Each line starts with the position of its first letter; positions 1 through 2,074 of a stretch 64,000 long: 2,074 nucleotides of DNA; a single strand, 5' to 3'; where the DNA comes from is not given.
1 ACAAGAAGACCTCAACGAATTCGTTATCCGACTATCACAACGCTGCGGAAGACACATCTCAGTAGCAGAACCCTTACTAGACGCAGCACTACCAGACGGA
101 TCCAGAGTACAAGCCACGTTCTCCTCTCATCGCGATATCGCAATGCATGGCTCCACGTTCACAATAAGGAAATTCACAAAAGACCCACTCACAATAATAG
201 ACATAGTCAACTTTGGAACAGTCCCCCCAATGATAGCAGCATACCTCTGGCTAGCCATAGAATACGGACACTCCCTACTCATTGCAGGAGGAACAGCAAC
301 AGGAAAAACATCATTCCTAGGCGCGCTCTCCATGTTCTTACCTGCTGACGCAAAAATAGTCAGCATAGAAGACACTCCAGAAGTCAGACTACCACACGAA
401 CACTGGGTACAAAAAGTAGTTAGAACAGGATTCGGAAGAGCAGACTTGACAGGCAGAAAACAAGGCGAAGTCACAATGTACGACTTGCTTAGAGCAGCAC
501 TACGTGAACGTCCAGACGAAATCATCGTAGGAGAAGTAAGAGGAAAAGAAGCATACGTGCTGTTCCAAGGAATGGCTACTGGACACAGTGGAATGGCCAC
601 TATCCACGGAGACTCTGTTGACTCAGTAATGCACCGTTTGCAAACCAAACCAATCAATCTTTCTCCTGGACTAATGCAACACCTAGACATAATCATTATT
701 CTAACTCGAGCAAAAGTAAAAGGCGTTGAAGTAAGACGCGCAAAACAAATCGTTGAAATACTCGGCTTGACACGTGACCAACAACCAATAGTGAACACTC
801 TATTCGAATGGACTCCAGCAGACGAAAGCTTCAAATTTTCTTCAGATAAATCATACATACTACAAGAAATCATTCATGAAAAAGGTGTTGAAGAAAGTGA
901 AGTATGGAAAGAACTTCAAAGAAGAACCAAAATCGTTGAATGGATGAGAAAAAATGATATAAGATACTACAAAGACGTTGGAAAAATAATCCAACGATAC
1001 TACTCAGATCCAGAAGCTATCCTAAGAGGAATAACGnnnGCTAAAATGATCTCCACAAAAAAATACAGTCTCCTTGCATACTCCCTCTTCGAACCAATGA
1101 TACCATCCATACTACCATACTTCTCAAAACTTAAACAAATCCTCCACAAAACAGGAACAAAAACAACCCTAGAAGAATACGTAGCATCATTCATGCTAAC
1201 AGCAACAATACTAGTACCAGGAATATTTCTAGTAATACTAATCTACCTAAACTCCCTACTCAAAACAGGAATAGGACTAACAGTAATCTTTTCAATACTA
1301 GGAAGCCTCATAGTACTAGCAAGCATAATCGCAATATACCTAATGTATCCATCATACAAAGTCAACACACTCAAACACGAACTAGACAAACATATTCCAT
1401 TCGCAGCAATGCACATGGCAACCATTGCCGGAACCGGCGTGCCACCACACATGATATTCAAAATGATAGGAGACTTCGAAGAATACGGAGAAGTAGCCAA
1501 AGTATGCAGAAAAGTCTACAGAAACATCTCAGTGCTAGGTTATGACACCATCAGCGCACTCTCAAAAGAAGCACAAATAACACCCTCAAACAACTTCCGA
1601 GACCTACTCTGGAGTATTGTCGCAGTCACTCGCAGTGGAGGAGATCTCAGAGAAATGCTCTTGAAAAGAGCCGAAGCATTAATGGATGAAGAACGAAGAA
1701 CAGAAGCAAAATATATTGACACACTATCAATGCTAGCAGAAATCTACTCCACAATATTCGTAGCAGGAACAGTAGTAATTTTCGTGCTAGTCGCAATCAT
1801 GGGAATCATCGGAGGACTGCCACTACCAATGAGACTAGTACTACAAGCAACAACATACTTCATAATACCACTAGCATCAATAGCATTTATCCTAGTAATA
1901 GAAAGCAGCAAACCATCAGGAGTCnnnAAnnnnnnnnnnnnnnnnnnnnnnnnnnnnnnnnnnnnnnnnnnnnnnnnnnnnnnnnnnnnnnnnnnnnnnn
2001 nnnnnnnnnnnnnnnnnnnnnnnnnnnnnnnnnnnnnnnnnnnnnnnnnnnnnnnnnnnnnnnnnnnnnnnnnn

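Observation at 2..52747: Fifty-kilobase cell-surface supercluster combining three type-IV-filament motors with giant exoproteins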

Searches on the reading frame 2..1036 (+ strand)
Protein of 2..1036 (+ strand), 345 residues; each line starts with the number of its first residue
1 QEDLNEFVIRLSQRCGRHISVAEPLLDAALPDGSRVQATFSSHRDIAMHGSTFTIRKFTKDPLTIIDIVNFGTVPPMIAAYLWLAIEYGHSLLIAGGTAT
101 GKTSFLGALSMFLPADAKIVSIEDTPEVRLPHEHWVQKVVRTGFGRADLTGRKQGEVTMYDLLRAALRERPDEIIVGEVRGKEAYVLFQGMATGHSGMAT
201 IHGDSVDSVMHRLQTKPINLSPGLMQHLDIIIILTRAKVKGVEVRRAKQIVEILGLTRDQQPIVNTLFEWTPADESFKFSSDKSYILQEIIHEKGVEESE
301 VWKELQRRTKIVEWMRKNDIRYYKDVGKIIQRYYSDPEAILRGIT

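Call 4: search_protein_families(library=pfam, proteins=[window:2-1036:+], max_evalue=0.01)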
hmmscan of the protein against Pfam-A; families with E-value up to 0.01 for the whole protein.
window:2-1036:+ (345 aa): 2 families
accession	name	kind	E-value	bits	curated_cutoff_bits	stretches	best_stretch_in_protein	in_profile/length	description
PF00437.27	T2SSE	-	4.3e-35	121.5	24.9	1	19-315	66-320/370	Type II/IV secretion system protein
PF23989.1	PilB3_C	-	9.9e-07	29.3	27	1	278-343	4-69/83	PilB3-like, C-terminal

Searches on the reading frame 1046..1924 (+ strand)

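Call 4: search_protein_families(library=pfam, proteins=[window:1046-1924:+], max_evalue=0.01)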
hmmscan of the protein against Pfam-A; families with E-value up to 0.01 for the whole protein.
window:1046-1924:+ (293 aa): 1 family
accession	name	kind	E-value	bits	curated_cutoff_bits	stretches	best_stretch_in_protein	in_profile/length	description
PF00482.28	T2SSF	-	6.9e-16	58.8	25.2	1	122-248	3-124/125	Type II secretion system (T2SS), protein F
